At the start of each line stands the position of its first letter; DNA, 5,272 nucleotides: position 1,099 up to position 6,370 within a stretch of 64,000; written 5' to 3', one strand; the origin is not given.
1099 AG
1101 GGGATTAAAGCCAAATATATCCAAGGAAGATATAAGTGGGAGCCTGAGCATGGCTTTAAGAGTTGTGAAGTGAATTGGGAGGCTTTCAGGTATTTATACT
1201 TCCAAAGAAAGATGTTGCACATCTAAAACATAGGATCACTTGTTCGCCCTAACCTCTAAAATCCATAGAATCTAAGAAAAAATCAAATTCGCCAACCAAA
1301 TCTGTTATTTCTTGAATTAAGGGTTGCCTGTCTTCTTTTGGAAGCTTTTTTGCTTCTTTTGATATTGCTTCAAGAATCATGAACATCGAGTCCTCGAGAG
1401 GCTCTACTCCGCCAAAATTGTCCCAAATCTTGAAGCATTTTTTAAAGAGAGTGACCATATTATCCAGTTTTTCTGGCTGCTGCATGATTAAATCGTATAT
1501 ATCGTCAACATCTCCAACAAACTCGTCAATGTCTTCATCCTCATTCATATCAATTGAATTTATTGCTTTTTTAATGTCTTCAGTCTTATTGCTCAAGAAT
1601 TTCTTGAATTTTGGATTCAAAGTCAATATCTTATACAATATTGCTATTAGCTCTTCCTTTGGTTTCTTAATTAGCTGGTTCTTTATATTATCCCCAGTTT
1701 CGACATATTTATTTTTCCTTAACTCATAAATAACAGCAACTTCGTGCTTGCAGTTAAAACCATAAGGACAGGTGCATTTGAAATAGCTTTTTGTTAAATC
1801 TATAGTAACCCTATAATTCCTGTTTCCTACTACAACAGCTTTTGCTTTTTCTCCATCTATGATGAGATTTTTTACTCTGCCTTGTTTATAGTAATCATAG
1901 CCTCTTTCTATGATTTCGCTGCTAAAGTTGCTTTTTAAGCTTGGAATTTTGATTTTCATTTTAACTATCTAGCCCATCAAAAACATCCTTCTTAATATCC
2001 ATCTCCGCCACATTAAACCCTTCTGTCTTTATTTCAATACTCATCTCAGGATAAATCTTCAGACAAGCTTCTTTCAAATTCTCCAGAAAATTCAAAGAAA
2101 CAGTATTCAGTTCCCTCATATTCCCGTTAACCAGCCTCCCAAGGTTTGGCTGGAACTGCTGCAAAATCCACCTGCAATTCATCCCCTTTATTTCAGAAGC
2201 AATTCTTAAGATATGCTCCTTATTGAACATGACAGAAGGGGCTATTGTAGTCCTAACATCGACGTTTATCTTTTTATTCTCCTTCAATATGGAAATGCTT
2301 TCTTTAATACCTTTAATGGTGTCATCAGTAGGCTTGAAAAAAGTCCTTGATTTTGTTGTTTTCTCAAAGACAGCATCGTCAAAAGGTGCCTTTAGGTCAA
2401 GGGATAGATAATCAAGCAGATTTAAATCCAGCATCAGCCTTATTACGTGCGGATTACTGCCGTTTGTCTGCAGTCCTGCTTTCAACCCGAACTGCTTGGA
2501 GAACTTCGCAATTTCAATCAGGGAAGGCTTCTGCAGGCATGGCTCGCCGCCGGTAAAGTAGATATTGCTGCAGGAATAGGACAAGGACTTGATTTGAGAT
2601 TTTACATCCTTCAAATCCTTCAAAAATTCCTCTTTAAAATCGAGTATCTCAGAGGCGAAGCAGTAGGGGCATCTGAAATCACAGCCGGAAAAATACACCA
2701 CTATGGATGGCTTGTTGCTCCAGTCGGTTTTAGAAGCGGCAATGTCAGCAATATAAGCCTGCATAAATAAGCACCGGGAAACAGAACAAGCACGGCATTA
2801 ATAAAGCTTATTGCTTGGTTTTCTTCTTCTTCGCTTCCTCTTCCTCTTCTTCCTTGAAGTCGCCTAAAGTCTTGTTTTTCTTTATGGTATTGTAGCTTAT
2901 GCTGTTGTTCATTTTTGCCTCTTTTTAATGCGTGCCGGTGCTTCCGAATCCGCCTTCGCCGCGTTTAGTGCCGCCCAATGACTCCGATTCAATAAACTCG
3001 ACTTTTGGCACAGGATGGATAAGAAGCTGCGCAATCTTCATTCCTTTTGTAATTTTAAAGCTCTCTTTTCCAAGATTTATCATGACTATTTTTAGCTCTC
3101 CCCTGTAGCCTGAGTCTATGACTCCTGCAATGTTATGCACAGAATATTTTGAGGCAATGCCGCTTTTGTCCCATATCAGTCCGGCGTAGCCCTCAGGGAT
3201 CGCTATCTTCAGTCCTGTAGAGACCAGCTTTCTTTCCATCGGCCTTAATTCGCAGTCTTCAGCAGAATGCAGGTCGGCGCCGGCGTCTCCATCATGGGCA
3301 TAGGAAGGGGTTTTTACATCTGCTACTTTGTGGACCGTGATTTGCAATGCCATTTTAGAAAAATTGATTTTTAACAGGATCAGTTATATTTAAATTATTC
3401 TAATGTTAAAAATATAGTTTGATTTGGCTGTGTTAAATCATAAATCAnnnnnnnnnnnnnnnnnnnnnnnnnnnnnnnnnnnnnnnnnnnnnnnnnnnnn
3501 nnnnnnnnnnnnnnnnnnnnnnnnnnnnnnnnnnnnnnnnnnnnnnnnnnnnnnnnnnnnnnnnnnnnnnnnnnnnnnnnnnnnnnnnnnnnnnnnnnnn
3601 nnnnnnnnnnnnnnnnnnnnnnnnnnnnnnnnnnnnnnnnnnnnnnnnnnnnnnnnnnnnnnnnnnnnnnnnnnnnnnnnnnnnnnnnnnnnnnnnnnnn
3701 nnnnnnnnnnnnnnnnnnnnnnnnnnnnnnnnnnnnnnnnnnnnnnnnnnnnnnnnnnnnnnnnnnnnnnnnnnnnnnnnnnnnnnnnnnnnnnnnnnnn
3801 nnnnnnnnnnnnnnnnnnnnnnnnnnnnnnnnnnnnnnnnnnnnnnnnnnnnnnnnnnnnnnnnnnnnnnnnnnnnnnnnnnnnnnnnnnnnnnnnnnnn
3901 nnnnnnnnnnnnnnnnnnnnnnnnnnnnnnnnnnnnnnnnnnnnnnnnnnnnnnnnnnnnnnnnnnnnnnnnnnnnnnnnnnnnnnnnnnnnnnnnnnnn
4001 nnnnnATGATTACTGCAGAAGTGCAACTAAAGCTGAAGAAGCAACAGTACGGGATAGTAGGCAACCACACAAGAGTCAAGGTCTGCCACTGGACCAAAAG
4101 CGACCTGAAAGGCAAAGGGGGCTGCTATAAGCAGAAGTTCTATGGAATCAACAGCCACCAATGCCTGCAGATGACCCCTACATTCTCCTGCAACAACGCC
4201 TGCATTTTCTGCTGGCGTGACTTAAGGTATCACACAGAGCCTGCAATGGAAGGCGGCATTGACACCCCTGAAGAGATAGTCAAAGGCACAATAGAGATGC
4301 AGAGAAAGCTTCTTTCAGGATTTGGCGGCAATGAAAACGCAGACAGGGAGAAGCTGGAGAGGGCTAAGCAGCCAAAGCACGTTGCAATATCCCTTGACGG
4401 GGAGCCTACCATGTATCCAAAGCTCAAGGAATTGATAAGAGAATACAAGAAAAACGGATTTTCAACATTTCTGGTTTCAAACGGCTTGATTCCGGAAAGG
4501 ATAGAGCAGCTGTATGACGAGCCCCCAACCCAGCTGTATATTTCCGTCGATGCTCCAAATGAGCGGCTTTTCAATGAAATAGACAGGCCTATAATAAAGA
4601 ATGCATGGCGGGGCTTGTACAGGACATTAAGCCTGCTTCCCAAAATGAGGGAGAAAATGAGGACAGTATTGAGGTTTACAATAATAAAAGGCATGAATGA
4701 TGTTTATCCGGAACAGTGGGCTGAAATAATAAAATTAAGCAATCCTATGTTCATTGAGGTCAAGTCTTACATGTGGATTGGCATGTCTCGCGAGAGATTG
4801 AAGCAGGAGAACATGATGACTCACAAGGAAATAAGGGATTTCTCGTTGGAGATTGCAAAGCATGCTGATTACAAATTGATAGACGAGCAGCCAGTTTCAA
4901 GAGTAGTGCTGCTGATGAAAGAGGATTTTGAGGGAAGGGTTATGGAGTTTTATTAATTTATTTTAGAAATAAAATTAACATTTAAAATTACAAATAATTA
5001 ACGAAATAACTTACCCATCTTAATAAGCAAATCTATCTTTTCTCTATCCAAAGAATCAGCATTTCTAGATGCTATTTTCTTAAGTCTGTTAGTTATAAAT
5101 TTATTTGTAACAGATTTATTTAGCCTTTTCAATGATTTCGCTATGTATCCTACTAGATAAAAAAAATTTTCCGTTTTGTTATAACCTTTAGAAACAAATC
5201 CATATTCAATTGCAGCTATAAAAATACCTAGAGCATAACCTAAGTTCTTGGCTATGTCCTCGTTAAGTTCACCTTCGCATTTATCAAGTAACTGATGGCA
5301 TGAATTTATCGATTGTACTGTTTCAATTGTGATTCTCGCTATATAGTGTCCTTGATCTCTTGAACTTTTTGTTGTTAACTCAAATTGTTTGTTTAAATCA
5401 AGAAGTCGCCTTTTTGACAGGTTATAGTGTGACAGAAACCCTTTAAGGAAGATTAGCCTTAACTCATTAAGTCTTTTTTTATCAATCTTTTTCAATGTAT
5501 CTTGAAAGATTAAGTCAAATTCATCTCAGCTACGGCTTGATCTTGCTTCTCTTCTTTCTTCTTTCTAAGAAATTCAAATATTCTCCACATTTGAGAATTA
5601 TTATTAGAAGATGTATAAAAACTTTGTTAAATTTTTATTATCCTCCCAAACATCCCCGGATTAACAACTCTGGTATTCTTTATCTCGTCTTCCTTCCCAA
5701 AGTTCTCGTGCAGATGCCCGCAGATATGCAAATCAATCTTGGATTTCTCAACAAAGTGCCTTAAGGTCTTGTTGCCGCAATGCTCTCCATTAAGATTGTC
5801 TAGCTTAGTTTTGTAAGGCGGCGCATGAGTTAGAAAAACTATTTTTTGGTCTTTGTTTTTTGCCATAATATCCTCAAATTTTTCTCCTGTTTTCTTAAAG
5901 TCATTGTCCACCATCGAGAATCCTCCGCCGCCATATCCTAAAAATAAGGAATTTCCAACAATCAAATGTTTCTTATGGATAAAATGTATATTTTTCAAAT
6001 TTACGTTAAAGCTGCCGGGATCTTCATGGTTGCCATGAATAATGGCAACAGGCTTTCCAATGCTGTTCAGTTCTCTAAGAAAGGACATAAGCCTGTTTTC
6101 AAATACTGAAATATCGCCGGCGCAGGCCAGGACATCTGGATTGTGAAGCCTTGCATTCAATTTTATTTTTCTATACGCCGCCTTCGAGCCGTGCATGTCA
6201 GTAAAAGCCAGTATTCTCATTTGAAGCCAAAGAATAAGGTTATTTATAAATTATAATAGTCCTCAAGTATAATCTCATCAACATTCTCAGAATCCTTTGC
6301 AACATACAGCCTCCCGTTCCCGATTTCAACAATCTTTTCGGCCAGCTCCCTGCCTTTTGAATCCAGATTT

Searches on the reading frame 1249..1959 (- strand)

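Call 30: search_protein_families(library=pfam, proteins=[window:1249-1959:-], max_evalue=0.0001)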
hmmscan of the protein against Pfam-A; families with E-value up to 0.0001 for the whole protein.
window:1249-1959:- (236 aa): 0 families

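Call 63: search_protein_families(library=pfam, proteins=[window:1249-1959:-], max_evalue=0.1)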
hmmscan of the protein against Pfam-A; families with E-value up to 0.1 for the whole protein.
window:1249-1959:- (236 aa): 4 families
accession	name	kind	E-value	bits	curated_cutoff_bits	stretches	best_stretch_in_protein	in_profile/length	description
PF04434.22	SWIM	-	0.0002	21.2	19.6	1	61-79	14-36/38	SWIM zinc finger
PF18162.6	Arc_C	-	0.0044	17.3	31.9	1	102-125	40-63/83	Arc C-lobe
PF14641.11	HTH_44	-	0.016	16.2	35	1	70-140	50-116/117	Helix-turn-helix DNA-binding domain of SPT6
PF05008.21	V-SNARE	-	0.037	14.9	25.9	0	201-233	24-56/92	Vesicle transport v-SNARE protein N-terminus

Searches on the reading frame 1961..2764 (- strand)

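Call 30: search_protein_families(library=pfam, proteins=[window:1961-2764:-], max_evalue=0.0001)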
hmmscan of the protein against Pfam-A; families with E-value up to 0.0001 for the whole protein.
window:1961-2764:- (267 aa): 2 families
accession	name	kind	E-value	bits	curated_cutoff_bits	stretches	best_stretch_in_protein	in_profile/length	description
PF04055.27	Radical_SAM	-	1.7e-17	64.5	29.5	1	23-156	2-139/166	Radical SAM superfamily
PF13353.11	Fer4_12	-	2.3e-12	47.8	22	1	21-138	8-127/137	4Fe-4S single cluster domain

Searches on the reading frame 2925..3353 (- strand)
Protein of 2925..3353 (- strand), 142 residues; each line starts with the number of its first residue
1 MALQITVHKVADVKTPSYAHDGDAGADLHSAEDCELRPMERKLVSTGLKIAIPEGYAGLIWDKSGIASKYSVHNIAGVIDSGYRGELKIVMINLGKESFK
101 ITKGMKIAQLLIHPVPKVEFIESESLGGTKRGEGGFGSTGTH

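Call 30: search_protein_families(library=pfam, proteins=[window:2925-3353:-], max_evalue=0.0001)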
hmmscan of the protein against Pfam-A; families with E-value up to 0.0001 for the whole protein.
window:2925-3353:- (142 aa): 2 families
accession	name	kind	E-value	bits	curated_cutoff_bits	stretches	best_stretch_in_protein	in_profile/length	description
PF00692.24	dUTPase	-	4e-32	111.2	22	1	13-140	3-129/129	dUTPase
PF22769.1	DCD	-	3.5e-11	43.9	27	1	30-113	67-151/153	dCTP deaminase-like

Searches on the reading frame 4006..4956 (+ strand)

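Call 7: search_protein_families(library=pfam, proteins=[window:4006-4956:+], max_evalue=0.00001)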
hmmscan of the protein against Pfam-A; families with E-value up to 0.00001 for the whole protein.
window:4006-4956:+ (316 aa): 2 families
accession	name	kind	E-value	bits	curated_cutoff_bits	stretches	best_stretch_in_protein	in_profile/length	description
PF08608.17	Wyosine_form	-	9.9e-21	74.2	22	1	245-304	2-62/63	Wyosine base formation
PF04055.27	Radical_SAM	-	3.8e-17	63.4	29.5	1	57-239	2-163/166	Radical SAM superfamily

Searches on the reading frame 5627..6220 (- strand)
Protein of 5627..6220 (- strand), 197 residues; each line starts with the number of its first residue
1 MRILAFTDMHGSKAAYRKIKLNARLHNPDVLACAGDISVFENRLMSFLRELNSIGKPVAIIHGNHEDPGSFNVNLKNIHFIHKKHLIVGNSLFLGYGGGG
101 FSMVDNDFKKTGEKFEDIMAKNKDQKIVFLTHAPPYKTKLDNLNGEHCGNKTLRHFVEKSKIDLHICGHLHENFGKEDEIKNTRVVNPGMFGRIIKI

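Call 7: search_protein_families(library=pfam, proteins=[window:5627-6220:-], max_evalue=0.00001)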
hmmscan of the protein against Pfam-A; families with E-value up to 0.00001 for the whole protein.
window:5627-6220:- (197 aa): 3 families
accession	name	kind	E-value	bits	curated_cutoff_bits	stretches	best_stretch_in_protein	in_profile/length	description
PF00149.33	Metallophos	-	1.1e-20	75.3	21.5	1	1-172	1-190/191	Calcineurin-like phosphoesterase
PF12850.12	Metallophos_2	-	1.8e-13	51.2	27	1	1-192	1-136/154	Calcineurin-like phosphoesterase superfamily domain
PF14582.11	Metallophos_3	-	1.4e-09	38.1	28.2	1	118-191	167-239/259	Metallophosphoesterase, calcineurin superfamily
